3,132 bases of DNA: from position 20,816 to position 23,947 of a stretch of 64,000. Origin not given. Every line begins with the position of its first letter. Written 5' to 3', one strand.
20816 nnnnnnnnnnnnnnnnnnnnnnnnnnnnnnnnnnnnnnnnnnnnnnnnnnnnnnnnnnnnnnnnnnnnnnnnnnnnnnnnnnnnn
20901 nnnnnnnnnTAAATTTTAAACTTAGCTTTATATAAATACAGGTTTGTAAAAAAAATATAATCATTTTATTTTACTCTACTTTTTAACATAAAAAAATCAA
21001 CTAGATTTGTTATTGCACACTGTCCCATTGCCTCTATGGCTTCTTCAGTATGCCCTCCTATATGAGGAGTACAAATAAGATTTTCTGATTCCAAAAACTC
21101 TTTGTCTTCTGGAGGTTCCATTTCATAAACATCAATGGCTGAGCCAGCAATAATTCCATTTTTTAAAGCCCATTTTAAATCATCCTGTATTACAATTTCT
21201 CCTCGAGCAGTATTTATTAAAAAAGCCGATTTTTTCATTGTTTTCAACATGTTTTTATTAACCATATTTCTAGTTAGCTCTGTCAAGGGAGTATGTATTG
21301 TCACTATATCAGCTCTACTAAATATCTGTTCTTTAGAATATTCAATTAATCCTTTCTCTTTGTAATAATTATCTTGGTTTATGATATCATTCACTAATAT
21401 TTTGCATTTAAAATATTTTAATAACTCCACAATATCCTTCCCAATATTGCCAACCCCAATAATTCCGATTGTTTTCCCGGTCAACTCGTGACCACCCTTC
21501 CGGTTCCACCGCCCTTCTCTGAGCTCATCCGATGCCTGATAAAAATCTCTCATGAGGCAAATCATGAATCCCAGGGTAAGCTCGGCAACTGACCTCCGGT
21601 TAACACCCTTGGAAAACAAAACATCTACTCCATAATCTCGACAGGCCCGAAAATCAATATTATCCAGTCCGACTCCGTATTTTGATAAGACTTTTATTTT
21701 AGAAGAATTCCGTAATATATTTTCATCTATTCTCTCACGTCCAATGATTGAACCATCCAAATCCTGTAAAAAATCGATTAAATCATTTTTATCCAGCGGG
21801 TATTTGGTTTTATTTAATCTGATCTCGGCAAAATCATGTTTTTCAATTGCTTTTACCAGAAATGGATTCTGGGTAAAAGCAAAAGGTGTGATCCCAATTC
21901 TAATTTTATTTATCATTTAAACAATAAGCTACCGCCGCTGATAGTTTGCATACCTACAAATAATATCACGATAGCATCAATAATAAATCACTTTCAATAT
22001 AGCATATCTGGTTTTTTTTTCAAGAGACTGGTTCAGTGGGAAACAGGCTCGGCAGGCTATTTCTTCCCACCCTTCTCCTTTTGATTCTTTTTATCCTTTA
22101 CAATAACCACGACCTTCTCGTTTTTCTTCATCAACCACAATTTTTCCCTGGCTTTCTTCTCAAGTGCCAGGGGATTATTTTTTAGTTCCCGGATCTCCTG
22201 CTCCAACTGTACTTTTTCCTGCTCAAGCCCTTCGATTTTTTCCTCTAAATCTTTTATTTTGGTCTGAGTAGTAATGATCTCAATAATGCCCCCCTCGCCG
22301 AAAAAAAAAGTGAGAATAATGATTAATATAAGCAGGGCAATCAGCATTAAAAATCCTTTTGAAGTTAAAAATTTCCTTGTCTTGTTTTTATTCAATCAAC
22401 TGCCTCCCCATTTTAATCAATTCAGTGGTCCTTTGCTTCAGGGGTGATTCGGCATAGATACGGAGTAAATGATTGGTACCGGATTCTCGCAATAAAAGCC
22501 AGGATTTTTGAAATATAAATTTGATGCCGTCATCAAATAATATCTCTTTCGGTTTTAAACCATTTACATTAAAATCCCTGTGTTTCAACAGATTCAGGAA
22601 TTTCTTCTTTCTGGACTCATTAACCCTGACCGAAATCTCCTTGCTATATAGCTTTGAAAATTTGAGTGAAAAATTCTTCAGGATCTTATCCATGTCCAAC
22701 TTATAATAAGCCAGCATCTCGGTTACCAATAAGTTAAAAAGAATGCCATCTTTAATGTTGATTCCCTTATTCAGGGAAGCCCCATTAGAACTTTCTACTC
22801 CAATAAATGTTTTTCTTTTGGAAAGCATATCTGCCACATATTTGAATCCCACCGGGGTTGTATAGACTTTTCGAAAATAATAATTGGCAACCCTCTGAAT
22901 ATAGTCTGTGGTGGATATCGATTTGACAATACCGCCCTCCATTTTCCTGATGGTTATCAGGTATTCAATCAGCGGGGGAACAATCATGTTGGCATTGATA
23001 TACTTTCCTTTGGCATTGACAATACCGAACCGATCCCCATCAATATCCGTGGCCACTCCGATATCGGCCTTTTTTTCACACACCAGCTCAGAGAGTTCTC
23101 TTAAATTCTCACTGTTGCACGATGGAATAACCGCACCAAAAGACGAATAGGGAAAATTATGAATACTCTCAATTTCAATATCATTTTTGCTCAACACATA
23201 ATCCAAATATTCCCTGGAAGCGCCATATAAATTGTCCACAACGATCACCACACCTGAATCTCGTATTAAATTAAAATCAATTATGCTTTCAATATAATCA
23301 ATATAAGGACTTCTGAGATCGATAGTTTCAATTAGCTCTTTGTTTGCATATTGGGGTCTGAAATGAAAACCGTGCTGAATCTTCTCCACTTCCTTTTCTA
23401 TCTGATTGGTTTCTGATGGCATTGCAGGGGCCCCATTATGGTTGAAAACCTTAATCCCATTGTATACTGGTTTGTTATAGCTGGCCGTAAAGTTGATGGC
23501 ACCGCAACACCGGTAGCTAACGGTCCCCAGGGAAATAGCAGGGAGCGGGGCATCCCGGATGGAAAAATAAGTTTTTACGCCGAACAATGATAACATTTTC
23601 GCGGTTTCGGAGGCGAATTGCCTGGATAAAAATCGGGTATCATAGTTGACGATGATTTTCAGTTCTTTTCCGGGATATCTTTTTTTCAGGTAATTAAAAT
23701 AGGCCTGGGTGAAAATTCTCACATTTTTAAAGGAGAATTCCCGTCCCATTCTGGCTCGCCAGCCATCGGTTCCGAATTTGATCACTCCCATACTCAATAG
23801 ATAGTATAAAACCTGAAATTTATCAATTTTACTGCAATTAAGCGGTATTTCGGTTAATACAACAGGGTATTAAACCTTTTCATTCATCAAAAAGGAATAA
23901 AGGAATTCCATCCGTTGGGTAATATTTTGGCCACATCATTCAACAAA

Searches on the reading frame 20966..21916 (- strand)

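Call 4: search_protein_families(library=pfam, proteins=[window:20966-21916:-], max_evalue=0.01)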
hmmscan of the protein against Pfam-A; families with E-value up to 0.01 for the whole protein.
window:20966-21916:- (316 aa): 5 families
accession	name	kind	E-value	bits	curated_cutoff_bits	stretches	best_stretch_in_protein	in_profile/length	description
PF02826.25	2-Hacid_dh_C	-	1.7e-53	181.1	25.1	1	115-287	1-178/178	D-isomer specific 2-hydroxyacid dehydrogenase, NAD binding domain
PF00389.36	2-Hacid_dh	-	6.2e-22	78.2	24.6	1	21-309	12-124/134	D-isomer specific 2-hydroxyacid dehydrogenase, catalytic domain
PF07991.19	KARI_N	-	0.00026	21.1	20.6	1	145-234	2-92/165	Acetohydroxy acid isomeroreductase, NADPH-binding domain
PF00670.27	AdoHcyase_NAD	-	0.0003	21.4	27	1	138-244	14-117/162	S-adenosyl-L-homocysteine hydrolase, NAD binding domain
PF03446.21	NAD_binding_2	-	0.0014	19.2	21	1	149-237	1-93/161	NAD binding domain of 6-phosphogluconate dehydrogenase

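Call 5: search_protein_families(library=ncbifam, proteins=[window:20966-21916:-], max_evalue=0.001)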
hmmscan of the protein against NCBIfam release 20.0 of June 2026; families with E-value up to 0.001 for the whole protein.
window:20966-21916:- (316 aa): 21 families
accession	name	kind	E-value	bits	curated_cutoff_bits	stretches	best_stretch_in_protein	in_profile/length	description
TIGR01327.1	PGDH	equivalog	1.9e-67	228.2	454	1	25-306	14-298/525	phosphoglycerate dehydrogenase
NF009714.1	PRK13243.1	equivalog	1e-57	196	455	1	28-309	21-313/332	glyoxylate reductase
NF008759.0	PRK11790.1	equivalog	1.1e-56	192.3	404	1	21-309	25-317/410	phosphoglycerate dehydrogenase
NF005069.0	PRK06487.1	equivalog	4.2e-45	154.2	448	1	43-309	39-311/320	2-hydroxyacid dehydrogenase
NF006263.0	PRK08410.1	equivalog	3.4e-42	144.9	389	1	42-309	32-307/311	D-2-hydroxyacid dehydrogenase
NF005750.0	PRK07574.1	equivalog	9.4e-42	143.4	329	1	68-301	109-349/386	NAD-dependent formate dehydrogenase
NF005387.0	PRK06932.1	equivalog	6.6e-39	133.7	492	1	42-309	34-310/314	2-hydroxyacid dehydrogenase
NF011938.0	PRK15409.1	equivalog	2.2e-38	132.1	492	1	38-308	31-308/324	glyoxylate/hydroxypyruvate reductase GhrB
NF041369.1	Dhydh_Halo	equivalog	2e-37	129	400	1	82-299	64-285/305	D-2-hydroxyacid dehydrogenase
NF001309.0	PRK00257.1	equivalog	4.8e-36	124.5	434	1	60-314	46-283/379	4-phosphoerythronate dehydrogenase PdxB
NF000492.1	vanH_gen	exception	9.6e-35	120.1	540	1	62-308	53-310/312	D-lactate dehydrogenase VanH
NF006374.0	PRK08605.1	subfamily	1.3e-31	109.9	356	1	26-307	22-320/332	D-lactate dehydrogenase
NF005027.0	PRK06436.1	equivalog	2.4e-30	105.7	261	1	72-311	48-282/303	2-hydroxyacid dehydrogenase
NF000371.1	vanH_Agroup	exception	4.1e-29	101.8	700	1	72-308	70-315/322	VanH-A/VanH-Pt family D-lactate dehydrogenase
NF000004.1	vanH-D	exception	9.6e-27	93.9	550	1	72-267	71-261/323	D-lactate dehydrogenase VanH-D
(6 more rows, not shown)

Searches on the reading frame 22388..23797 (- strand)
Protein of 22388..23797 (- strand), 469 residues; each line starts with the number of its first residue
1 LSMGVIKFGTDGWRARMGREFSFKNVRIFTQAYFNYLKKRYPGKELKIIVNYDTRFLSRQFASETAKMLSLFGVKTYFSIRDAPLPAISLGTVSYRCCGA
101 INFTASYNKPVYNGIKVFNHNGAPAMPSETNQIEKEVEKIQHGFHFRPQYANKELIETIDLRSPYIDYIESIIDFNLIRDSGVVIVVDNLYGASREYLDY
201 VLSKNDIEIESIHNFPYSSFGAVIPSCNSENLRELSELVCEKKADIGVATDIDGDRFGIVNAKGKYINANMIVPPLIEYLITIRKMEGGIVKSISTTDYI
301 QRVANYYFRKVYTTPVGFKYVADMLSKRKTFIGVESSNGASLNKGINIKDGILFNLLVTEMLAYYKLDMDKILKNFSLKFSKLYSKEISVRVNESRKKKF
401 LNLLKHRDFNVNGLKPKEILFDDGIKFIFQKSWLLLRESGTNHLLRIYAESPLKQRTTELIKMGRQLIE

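Call 5: search_protein_families(library=ncbifam, proteins=[window:22388-23797:-], max_evalue=0.001)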
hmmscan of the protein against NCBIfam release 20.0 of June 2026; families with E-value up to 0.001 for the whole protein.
window:22388-23797:- (469 aa): 7 families
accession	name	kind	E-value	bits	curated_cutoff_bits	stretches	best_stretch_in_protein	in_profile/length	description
TIGR03990.1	Arch_GlmM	equivalog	7.1e-64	216.3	439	1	8-467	4-443/444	phosphoglucosamine mutase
TIGR01455.1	glmM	equivalog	2.1e-37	128.9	447.55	1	8-460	1-432/442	phosphoglucosamine mutase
TIGR01132.1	pgm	equivalog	1.5e-35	122.6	778.05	1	6-457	40-529/546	phosphoglucomutase (alpha-D-glucose-1,6-bisphosphate-dependent)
NF007088.0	PRK09542.1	equivalog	8.5e-28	97.5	618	1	17-461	21-446/456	phosphomannomutase/phosphoglucomutase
NF005737.0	PRK07564.1-1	equivalog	2.2e-27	95.9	378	1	7-410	15-438/543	alpha-D-glucose phosphate-specific phosphoglucomutase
NF046027.1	PhglucPhmanMutPgmG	equivalog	1.3e-19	70.2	600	1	46-457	45-439/460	phosphoglucomutase/phosphomannomutase PgmG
NF011943.0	PRK15414.1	subfamily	5.2e-19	68.6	801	1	13-452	12-437/456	phosphomannomutase CpsG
